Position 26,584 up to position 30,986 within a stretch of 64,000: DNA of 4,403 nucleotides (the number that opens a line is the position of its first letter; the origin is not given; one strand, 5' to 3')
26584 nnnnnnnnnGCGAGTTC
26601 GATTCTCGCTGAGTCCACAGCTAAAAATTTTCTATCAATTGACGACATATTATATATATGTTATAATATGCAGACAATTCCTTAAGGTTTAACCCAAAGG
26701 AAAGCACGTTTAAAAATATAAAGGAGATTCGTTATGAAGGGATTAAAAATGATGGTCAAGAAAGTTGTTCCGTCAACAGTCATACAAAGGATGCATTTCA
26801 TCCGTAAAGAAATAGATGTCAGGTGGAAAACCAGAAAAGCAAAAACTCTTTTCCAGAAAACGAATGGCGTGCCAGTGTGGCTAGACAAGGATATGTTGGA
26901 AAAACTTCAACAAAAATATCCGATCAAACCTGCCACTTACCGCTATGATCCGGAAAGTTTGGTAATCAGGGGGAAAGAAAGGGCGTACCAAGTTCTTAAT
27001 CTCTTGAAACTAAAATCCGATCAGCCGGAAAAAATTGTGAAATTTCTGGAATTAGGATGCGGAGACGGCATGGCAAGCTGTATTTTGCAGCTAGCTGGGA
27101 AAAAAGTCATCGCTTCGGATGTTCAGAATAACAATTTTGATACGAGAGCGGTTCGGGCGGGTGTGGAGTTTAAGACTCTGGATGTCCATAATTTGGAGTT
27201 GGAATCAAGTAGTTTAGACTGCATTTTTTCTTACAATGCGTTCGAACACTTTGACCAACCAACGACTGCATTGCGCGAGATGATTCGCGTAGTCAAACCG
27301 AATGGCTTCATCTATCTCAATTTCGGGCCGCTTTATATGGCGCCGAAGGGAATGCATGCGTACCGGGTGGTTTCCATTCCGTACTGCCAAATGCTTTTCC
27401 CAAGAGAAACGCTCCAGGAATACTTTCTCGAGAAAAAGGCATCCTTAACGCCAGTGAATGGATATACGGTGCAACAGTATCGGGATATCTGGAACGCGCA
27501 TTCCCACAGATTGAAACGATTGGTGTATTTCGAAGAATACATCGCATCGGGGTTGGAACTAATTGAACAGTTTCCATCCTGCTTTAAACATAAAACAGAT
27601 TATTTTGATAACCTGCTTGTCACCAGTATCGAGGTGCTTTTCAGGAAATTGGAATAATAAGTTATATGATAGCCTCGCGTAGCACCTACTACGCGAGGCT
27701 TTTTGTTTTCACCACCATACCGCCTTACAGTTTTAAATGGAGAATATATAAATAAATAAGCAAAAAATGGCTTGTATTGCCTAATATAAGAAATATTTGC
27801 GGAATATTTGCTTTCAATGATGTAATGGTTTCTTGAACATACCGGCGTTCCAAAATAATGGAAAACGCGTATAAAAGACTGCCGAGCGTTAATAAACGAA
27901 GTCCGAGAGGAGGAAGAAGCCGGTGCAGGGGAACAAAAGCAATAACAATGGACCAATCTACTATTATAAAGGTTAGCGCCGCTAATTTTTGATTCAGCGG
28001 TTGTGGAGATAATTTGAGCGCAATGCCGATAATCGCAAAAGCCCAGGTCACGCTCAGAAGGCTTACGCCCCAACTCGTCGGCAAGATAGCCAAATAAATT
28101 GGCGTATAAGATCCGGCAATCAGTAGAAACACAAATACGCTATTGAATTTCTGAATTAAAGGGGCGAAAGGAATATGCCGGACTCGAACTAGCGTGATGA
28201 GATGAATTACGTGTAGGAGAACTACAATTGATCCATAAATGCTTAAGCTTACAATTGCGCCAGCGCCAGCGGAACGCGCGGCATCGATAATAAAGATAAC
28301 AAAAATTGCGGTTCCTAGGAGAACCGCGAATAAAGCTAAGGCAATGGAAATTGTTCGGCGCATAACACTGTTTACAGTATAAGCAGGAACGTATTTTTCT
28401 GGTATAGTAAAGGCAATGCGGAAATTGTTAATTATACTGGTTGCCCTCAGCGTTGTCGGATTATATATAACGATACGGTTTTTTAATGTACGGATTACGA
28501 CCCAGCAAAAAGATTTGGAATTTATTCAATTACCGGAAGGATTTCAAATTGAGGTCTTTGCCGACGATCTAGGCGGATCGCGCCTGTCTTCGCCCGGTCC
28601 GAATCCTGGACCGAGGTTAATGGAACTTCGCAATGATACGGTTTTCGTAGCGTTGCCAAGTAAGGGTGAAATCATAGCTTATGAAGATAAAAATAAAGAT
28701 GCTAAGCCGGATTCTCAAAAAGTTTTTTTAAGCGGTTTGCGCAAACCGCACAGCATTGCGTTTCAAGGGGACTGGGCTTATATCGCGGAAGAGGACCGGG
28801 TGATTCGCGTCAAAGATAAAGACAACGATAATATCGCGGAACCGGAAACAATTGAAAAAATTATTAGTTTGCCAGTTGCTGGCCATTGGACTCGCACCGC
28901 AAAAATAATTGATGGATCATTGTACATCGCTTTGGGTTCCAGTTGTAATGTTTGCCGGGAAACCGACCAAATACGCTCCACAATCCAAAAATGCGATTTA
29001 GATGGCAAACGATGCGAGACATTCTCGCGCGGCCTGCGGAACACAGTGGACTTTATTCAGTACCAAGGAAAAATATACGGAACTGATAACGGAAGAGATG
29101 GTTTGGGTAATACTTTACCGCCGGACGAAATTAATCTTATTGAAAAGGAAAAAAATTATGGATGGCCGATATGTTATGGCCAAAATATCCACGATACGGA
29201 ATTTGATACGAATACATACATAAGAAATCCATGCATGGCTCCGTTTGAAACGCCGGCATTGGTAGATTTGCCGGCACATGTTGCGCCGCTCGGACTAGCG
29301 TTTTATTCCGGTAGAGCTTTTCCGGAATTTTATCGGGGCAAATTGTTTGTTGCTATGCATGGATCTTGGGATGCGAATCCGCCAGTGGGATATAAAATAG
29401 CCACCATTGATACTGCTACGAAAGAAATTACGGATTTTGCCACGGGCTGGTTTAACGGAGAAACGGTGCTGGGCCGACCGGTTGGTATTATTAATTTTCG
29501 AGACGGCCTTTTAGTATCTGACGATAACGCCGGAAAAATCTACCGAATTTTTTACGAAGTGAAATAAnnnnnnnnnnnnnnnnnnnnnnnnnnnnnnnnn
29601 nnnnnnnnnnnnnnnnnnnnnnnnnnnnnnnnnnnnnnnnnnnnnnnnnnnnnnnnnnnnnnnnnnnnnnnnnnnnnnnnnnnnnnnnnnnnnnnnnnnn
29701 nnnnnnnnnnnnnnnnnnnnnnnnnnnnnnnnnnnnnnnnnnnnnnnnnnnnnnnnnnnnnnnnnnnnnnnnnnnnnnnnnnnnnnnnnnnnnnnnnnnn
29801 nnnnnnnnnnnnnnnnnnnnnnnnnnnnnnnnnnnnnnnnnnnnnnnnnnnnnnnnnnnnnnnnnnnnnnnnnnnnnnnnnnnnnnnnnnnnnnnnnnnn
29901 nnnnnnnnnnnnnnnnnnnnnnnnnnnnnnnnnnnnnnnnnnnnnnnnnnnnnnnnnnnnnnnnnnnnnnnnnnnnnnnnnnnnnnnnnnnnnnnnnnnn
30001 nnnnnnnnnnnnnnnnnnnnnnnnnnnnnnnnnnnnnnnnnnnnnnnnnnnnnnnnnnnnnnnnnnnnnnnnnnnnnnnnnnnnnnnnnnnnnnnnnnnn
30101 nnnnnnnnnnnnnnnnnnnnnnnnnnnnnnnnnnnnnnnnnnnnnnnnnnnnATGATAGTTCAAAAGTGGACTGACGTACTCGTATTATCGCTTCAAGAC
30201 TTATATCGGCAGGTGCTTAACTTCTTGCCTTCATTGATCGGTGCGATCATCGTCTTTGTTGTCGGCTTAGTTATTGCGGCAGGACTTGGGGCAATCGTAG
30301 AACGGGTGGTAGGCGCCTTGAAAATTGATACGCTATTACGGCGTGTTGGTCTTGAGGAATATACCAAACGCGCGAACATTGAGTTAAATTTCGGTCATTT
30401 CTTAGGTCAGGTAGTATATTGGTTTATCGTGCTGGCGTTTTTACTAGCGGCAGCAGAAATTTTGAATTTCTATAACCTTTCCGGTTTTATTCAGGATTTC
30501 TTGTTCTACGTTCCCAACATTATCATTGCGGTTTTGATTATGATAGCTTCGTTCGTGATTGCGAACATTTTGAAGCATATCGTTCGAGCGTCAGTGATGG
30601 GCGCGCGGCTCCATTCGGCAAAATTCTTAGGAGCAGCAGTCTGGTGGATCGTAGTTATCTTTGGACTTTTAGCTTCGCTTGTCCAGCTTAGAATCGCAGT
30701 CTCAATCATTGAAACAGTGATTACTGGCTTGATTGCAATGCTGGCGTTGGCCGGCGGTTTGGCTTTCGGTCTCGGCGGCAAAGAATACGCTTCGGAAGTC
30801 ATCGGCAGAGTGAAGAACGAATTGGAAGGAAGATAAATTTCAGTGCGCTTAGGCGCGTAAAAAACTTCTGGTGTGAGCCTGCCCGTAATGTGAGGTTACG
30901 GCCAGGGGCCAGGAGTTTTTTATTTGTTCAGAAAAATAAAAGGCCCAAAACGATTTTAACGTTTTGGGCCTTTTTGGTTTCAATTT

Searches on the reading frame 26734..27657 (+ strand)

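Call 79: search_protein_families(library=pfam, proteins=[window:26734-27657:+], max_evalue=0.0001)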
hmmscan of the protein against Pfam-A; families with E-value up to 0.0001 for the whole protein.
window:26734-27657:+ (307 aa): 5 families
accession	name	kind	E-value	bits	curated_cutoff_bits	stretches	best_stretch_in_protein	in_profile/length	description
PF08241.18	Methyltransf_11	-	6.8e-18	65.5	21.2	1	105-194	1-94/95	Methyltransferase domain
PF13649.12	Methyltransf_25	-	5.7e-14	53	27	1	105-191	2-97/97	Methyltransferase domain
PF08242.18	Methyltransf_12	-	1.4e-10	42.2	30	1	105-193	1-98/98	Methyltransferase domain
PF13489.12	Methyltransf_23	-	7.1e-09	36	27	1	99-195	21-116/164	Methyltransferase domain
PF13847.12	Methyltransf_31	-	7.2e-08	32.7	27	1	102-194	5-108/145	Methyltransferase domain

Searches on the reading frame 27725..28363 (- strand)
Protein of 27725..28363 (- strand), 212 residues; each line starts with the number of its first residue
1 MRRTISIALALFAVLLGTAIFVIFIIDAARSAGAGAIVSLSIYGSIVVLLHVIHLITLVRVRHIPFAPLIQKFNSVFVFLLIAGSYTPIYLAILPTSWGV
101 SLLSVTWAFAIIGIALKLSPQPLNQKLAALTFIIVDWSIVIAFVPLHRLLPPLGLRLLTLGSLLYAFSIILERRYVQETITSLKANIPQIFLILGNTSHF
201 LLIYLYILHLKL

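Call 79: search_protein_families(library=pfam, proteins=[window:27725-28363:-], max_evalue=0.0001)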
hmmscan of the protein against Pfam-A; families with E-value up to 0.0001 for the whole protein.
window:27725-28363:- (212 aa): 1 family
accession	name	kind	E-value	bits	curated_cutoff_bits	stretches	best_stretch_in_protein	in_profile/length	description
PF03006.26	HlyIII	-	3.1e-10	40.5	26.2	1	12-169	15-186/224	Haemolysin-III related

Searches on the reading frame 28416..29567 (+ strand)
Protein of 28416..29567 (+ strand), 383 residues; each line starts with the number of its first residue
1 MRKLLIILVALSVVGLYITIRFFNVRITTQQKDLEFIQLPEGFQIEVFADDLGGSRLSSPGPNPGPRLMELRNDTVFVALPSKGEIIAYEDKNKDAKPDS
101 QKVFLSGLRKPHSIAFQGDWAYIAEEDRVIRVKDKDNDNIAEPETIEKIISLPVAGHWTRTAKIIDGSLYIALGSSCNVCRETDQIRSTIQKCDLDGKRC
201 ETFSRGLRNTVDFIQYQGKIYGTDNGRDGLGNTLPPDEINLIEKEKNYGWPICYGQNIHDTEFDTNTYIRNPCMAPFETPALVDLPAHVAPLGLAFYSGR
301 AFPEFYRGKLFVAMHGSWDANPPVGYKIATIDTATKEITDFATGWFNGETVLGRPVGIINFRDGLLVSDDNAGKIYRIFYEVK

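Call 79: search_protein_families(library=pfam, proteins=[window:28416-29567:+], max_evalue=0.0001)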
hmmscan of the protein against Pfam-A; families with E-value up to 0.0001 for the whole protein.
window:28416-29567:+ (383 aa): 2 families
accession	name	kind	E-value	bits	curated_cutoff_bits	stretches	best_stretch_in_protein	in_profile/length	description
PF07995.17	GSDH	-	1.6e-13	51.1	25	1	196-313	169-276/332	Glucose / Sorbosone dehydrogenase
PF23500.1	DUF7133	-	5.4e-12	46.1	27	1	83-313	58-290/385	Domain of unknown function (DUF7133)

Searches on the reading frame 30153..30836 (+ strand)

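Call 79: search_protein_families(library=pfam, proteins=[window:30153-30836:+], max_evalue=0.0001)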
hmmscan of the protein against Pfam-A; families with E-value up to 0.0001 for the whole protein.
window:30153-30836:+ (227 aa): 1 family
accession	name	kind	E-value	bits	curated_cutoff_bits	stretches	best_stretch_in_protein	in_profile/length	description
PF05552.17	MS_channel_1st_1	-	3.7e-16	59.2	22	2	14-60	3-49/50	Mechanosensitive ion channel, conserved TM helix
